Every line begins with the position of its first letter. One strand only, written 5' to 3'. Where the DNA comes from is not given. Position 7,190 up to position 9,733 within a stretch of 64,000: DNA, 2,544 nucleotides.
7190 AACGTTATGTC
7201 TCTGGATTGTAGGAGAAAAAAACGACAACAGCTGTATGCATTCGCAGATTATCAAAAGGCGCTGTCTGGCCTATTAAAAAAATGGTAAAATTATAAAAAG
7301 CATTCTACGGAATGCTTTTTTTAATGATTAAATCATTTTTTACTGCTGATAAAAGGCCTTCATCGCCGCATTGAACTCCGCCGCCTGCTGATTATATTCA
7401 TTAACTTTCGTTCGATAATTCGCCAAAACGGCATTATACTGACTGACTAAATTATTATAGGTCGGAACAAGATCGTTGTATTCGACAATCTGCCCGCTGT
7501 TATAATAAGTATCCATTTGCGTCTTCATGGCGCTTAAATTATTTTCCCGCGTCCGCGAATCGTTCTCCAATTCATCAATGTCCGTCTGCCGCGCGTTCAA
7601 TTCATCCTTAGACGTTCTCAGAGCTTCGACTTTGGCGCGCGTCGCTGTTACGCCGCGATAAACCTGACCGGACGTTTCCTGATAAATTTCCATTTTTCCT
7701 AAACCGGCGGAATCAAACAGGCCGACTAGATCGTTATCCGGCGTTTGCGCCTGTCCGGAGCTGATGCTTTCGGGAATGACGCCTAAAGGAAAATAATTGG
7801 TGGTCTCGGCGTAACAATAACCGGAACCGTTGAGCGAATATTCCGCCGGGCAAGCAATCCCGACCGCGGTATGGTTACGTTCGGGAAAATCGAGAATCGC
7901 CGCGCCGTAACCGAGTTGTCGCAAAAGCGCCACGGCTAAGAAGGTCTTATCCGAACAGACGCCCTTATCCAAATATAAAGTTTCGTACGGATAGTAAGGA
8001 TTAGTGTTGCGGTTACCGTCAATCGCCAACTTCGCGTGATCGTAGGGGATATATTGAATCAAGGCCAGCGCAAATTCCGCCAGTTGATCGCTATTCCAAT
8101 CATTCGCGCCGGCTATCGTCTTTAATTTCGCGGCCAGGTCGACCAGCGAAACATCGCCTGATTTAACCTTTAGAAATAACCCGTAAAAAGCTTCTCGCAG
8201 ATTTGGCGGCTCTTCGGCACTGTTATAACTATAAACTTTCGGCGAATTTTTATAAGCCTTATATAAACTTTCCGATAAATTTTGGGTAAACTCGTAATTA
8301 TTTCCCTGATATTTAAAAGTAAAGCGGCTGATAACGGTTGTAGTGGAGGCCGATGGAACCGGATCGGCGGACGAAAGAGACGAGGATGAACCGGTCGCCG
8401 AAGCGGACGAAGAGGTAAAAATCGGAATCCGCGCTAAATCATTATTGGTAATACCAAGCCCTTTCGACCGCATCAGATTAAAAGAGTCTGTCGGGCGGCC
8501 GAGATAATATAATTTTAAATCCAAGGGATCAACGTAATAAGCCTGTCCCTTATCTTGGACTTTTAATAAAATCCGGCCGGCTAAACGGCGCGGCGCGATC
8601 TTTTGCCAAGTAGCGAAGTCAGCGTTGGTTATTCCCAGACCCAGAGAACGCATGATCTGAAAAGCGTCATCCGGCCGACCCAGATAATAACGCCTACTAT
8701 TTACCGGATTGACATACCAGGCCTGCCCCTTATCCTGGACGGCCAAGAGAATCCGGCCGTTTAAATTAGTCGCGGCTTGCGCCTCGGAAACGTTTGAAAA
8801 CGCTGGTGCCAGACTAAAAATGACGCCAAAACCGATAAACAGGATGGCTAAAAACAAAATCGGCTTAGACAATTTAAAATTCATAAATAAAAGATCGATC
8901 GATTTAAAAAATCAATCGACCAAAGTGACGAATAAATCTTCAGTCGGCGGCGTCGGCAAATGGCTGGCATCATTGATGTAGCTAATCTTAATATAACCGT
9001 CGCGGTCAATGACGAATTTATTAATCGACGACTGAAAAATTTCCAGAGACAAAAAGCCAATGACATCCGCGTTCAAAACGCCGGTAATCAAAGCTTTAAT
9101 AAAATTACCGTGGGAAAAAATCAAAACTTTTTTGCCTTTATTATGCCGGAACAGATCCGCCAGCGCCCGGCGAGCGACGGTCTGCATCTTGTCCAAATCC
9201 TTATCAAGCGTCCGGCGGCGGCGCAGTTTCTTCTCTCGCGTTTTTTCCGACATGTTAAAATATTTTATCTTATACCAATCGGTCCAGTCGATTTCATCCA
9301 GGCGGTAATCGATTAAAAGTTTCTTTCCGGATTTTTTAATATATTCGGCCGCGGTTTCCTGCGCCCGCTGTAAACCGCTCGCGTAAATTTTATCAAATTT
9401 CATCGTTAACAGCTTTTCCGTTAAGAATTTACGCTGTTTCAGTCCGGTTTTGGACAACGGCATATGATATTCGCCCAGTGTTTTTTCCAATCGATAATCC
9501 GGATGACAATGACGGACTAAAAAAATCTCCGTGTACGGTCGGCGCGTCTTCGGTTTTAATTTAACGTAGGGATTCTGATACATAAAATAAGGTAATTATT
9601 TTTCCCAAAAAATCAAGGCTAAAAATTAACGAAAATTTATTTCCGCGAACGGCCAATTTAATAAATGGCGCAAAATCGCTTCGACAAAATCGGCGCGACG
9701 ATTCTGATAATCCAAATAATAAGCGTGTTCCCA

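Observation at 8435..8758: Unnamed tandem module of about 48 aa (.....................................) shared by three secreted proteins with unrelated effector domains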

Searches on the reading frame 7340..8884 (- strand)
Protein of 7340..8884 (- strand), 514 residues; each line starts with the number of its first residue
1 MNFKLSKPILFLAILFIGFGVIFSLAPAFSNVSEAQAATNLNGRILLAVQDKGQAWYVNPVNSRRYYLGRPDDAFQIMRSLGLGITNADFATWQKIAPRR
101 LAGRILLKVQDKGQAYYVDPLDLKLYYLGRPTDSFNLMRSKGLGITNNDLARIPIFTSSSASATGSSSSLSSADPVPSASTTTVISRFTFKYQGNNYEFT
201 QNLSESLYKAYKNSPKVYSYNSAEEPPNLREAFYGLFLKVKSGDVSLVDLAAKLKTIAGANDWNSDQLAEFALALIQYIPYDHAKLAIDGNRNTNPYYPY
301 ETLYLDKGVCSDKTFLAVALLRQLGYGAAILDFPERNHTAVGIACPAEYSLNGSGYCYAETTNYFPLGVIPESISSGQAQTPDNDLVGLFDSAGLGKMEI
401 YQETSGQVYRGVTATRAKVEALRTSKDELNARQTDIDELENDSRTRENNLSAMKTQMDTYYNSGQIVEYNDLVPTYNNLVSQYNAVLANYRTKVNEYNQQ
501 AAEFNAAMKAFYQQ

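Call 3: search_protein_families(library=pfam, proteins=[window:7340-8884:-], max_evalue=1)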
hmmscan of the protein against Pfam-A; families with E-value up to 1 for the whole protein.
window:7340-8884:- (514 aa): 8 families
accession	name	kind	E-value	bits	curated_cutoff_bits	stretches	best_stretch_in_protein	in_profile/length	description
PF04473.18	DUF553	-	0.00016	21.6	20.5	1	278-344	29-103/140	Transglutaminase-like domain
PF01841.26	Transglut_core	-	0.00079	20.1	23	1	268-329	15-73/108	Transglutaminase-like superfamily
PF13166.12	AAA_13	-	0.018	14.2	36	1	415-500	319-398/713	AAA domain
PF01576.24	Myosin_tail_1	-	0.039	12.2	38.1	1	399-463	646-707/1081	Myosin tail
PF23067.1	MG280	-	0.092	12.7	27.4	1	415-497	110-193/259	Uncharacterised protein MG280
PF14523.12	Syntaxin_2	-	0.12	12.8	26.5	1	412-502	16-109/134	Syntaxin-like protein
PF16888.10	YwqH-like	-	0.14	12.8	33.7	1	405-506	12-109/123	YwqH-like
PF10805.13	DUF2730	-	0.25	11.9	24.9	1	410-458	47-94/102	Protein of unknown function (DUF2730)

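Call 4: search_protein_families(library=ncbifam, proteins=[window:7340-8884:-], max_evalue=1)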
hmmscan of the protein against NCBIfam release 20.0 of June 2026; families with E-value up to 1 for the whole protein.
window:7340-8884:- (514 aa): 4 families
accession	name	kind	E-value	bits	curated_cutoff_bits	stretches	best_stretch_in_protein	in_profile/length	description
NF045487.1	ASRP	equivalog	0.00045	18.9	300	1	401-513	381-489/593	archaea-specific SMC-related protein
NF033927.1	alph_xenorhab_B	subfamily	0.014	14.8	40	1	435-512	139-216/223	alpha-xenorhabdolysin family binary toxin subunit B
TIGR02231.1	TIGR02231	subfamily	0.041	12.6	112.6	1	408-512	52-157/524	mucoidy inhibitor MuiA family protein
TIGR04527.1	mycoplas_twoTM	subfamily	0.082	12.6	125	1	418-500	97-176/248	MG_279/MG_280 family protein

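Call 19: find_encoding_contigs(protein=window:7340-8884:-, flank=2000, max_places=4)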
Protein window:7340-8884:- (514 aa): no gene with exactly this product is on record in the collection.

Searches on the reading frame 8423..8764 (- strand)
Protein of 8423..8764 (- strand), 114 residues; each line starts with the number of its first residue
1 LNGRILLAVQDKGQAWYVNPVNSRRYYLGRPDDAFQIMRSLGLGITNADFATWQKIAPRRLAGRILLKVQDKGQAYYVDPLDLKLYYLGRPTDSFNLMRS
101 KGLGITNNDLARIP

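Call 7: find_homologous_proteins(query=window:8423-8764:-, max_evalue=0.001)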
Query seq(114 aa) (114 aa): 99 proteins with E <= 0.001 among 109 candidates.
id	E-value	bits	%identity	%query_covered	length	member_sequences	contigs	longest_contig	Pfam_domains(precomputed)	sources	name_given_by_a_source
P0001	9.6e-50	186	79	99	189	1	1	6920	-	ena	-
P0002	6.8e-48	180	73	99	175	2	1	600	-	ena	-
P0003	2.8e-47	178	55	99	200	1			-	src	-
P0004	2.6e-44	168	65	99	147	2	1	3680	-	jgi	-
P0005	8.8e-44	166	66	99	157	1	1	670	-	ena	-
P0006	6.9e-43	164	65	99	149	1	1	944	-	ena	-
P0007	1.6e-42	162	64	99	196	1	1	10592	-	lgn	-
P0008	3.7e-42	161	60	99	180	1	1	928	-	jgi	jgi:ribosomal protein L30/L7E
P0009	4.7e-40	154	64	99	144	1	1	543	-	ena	-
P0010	5.3e-40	154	63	99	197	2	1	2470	-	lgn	-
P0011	1.9e-39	152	66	88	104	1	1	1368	-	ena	-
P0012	2.9e-39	152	61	100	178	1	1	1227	-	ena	-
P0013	1.3e-37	147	59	99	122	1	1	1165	-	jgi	jgi:hypothetical protein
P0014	1.5e-37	146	59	96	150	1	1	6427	-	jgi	-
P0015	2.1e-37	146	63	95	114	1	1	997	-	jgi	jgi:hypothetical protein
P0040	6.4e-31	125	51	99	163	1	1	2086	-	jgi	jgi:ribosomal protein L30/L7E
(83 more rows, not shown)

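Call 8: search_solved_structures(query=window:8423-8764:-, max_evalue=10)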
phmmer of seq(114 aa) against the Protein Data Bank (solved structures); distinct sequences matched with E-value up to 10: 2.
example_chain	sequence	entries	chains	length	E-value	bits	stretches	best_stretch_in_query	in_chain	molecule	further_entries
3j3v_Y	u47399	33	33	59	0.89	13.2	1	22-65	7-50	50S ribosomal protein L30 | 50S ribosomal protein uL30 | Large ribosomal subunit protein uL30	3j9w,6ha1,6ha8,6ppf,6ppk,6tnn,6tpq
5njt_w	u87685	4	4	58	0.89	13.2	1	22-65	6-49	50S ribosomal protein L30 | Large ribosomal subunit protein uL30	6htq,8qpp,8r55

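Call 9: search_protein_families(library=pfam, proteins=[window:8423-8764:-], max_evalue=10)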
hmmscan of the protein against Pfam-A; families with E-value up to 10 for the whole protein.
seq(114 aa): 0 families

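Call 20: predict_structure(alignment_id=A1)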
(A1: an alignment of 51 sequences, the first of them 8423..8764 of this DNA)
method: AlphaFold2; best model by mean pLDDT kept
length: 114 residues; sequences in the alignment: 51
mean_pLDDT: 83.6   pTM: 0.74
mean pLDDT of the five models: 83.6, 83.1, 80.3, 79.8, 75.0
residues with pLDDT >= 90: 16; 70-90: 96; 50-70: 2; < 50: 0
segments of 3 or more residues with pLDDT < 50: none
pLDDT, mean of each block of 10 residues (from residue 1): 78 81 85 79 88 88 89 86 87 77 81 84
secondary structure, 60 per line:
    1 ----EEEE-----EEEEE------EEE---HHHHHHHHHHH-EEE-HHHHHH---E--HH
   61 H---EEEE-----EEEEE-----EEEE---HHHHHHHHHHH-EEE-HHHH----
elements in order: E5-8 E14-18 E25-27 H31-41 E43-45 H47-52 E65-68 E74-78 E84-87 H91-101 E103-105 H107-110

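Call 28: fold_search(model_id=the predicted structure, library=pdb)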
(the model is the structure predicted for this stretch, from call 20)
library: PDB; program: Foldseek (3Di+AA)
matches with E <= 10: 36; with E <= 0.001: 0
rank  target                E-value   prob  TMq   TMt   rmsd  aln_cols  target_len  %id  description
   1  4tvd                  3.4e+00  0.04  0.21  0.04  10.3        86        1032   14  N-terminally truncated dextransucrase DSR-E from Leuconostoc mesenteroides NRRL B-1299 in complex with D-glucose (released 2015-08-05)
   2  9q9d                  4.1e+00  0.01  0.14  0.09  10.0        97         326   13  Protein kinase CK2 catalytic subunit alpha' (CSNK2A2 gene product) in complex with F2X-Entry screen fragment D06 and CX- (released 2026-01-14)
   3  4h36_A                4.1e+00  0.01  0.12  0.05  11.3        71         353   11  Crystal Structure of JNK3 in Complex with ATF2 Peptide (released 2012-11-21)
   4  4ttu_A                5.0e+00  0.02  0.20  0.03  10.5       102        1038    7  N-terminally truncated dextransucrase DSR-E from Leuconostoc mesenteroides NRRL B-1299 in complex with isomaltotriose (released 2015-07-29)
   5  8t0m_L                5.7e+00  0.01  0.18  0.12  14.5       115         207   14  Proteasome 20S core particle from Pre1-1 Pre4-1 Double mutant (released 2023-09-06)
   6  4kin_D                5.7e+00  0.01  0.15  0.06  10.7        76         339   13  Crystal structure of mitogen-activated protein kinase 14 (P38-H5) complex with 5-(2-CHLOROPHENYL)-N-(5-(CYCLOPROPYLCAR (released 2013-06-12)
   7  9o3f_E                5.7e+00  0.01  0.15  0.08  15.2       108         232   11  Plasmodium falciparum 20S proteasome bound to inhibitor 296 (released 2025-11-12)
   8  2wcc_MODEL_1_3        6.1e+00  0.04  0.21  0.31   7.8        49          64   18  phage lambda IntDBD1-64 complex with p prime 2 DNA (released 2009-04-07)
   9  5n67                  6.1e+00  0.02  0.14  0.06   8.0        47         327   15  Crystal Structure of p38alpha in Complex with Lipid Pocket Ligand 9l (released 2017-09-20)
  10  2q5h                  6.1e+00  0.02  0.28  0.08  13.4       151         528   10  Crystal structure of apo-wildtype Glycyl-tRNA synthetase (released 2007-06-19)
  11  3l0x_B                6.1e+00  0.01  0.14  0.16   8.2        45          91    9  Structure of split yeast PCNA (released 2010-03-23)
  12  4rt6_B                6.1e+00  0.01  0.14  0.10  10.9        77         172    8  Structure of a complex between hemopexin and hemopexin binding protein (released 2016-05-18)
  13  6qy9                  6.1e+00  0.01  0.17  0.08  11.3        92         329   14  Human CSNK2A2 bound to a Pyrrolo[2,3-d]pyrimidinyl inhibitor (released 2019-04-17)
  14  5cz9_K                6.1e+00  0.01  0.16  0.10  15.0       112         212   12  Yeast 20S proteasome beta5-D17N mutant in complex with Carfilzomib; Propeptide expressed in trans (released 2016-03-23)
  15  6hv6                  6.5e+00  0.02  0.23  0.10  11.0        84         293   13  Crystal structure of PatoxP, a cysteine protease-like domain of Photorhabdus asymbiotica toxin PaTox (released 2018-12-05)
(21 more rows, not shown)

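Call 37: fold_search(model_id=the predicted structure, library=viral)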
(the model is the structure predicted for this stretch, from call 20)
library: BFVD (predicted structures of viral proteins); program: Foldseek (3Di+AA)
matches with E <= 10: 200; with E <= 0.001: 0
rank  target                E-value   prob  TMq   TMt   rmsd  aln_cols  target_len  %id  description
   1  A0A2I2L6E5            5.4e-01  0.16  0.28  0.05   8.8        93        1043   11  Uncharacterized protein [Orpheovirus IHUMI-LCC2]
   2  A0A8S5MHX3            5.7e-01  0.13  0.31  0.16  17.1       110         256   11  Uncharacterized protein [Siphoviridae sp. ctvyM23]
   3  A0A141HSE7            6.9e-01  0.14  0.27  0.21   8.2        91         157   13  (no name in the UniProt tables at hand)
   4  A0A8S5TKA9            8.4e-01  0.09  0.26  0.06  13.6        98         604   13  Uncharacterized protein [Podoviridae sp. ctz6O13]
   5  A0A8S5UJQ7            9.5e-01  0.01  0.13  0.09  15.2       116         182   16  Uncharacterized protein [Podoviridae sp. ct9A73]
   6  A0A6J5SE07            1.4e+00  0.08  0.30  0.05  22.5       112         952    8  Tip attachment protein J central straight fiber domain-containing protein [uncultured Caudovirales phage]
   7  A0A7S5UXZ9            1.4e+00  0.07  0.23  0.28  11.9        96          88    8  (no name in the UniProt tables at hand)
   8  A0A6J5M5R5            1.4e+00  0.07  0.28  0.33   7.6       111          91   17  Uncharacterized protein [uncultured Caudovirales phage]
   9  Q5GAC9                1.4e+00  0.02  0.21  0.07  14.7       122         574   11  Sema domain-containing protein [Grouper iridovirus]
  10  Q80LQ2                1.6e+00  0.02  0.17  0.24  13.7        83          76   16  Uncharacterized protein [Adoxophyes honmai nucleopolyhedrovirus]
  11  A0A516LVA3            1.7e+00  0.09  0.22  0.05   8.5        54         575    6  (no name in the UniProt tables at hand)
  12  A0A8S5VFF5            1.8e+00  0.07  0.28  0.08  18.6       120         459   14  Collagen alpha 1(VIII) chain protein [Siphoviridae sp. ct1da40]
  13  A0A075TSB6            1.8e+00  0.03  0.16  0.22  12.9        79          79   18  ORF45 [Helicoverpa SNPV AC53]
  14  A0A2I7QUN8            1.9e+00  0.08  0.30  0.04  12.2        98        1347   14  (no name in the UniProt tables at hand)
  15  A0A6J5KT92            2.2e+00  0.05  0.24  0.10   7.4       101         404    9  Collagen triple helix repeat [uncultured Caudovirales phage]
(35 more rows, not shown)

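Call 58: search_protein_families(library=phrogs, proteins=[window:8423-8764:-], max_evalue=0.01)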
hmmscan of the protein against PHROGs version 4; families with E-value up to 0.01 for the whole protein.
window:8423-8764:- (114 aa): 2 families
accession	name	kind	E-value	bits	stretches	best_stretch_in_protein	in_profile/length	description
phrog_19209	-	unknown function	0.0013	19.6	0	62-79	55-72/74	-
phrog_12883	-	unknown function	0.006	17.9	0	92-113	36-57/71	-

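Call 59: search_dna_similar(query=window:8423-8764:-, collection=phages, mode=protein, max_evalue=0.01)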
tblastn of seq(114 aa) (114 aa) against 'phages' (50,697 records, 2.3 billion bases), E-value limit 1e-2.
No match.

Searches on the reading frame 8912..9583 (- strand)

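Call 74: search_protein_families(library=pfam, proteins=[window:8912-9583:-], max_evalue=0.001)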
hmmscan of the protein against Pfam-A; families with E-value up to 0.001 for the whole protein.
window:8912-9583:- (223 aa): 1 family
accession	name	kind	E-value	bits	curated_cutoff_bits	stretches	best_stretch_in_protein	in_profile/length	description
PF00300.27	His_Phos_1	-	2.5e-31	109.3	21.7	1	20-197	1-186/194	Histidine phosphatase superfamily (branch 1)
